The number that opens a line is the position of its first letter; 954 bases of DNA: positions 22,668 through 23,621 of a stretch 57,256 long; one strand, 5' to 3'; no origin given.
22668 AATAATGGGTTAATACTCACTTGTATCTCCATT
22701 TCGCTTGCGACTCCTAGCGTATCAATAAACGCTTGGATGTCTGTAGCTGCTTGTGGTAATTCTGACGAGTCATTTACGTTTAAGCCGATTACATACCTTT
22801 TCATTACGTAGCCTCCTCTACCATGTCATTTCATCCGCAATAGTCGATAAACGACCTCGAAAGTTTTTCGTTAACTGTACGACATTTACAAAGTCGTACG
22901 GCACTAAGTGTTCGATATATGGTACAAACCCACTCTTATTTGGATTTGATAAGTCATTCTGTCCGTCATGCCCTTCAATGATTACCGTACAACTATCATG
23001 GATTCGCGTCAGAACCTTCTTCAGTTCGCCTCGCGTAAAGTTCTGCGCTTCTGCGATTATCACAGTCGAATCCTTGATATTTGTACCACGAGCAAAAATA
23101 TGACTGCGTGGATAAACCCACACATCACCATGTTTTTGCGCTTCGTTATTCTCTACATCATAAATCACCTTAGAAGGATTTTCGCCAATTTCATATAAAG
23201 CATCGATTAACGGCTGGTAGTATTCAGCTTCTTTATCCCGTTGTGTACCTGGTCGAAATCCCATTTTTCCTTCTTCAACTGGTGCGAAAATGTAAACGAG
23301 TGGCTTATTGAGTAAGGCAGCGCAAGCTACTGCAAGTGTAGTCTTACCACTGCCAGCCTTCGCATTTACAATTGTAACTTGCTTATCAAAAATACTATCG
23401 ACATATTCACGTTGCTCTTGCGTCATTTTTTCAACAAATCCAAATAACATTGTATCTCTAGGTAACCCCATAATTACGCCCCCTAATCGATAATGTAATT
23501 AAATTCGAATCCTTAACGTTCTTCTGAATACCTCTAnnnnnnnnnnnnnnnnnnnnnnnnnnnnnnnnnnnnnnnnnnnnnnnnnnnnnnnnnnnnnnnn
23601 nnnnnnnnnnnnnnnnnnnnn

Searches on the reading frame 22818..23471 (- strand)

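Call 51: search_protein_families(library=phrogs, max_evalue=0.00001, proteins=[window:22818-23471:-])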
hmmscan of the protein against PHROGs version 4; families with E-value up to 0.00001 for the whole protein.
window:22818-23471:- (217 aa): 4 families
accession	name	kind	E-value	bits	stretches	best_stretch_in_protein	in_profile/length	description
phrog_170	-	other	9.7e-51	174.1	1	12-208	72-269/323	PhoH-like phosphate starvation-inducible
phrog_2765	-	other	3.7e-32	112.7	1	18-215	237-442/443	PhoH-like phosphate starvation-inducible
phrog_32482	-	other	3.8e-06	26.8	1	58-175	428-537/589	PhoH-like phosphate starvation-inducible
phrog_1967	-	DNA, RNA and nucleotide metabolism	4.7e-06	26.5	1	12-51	149-187/776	DNA helicase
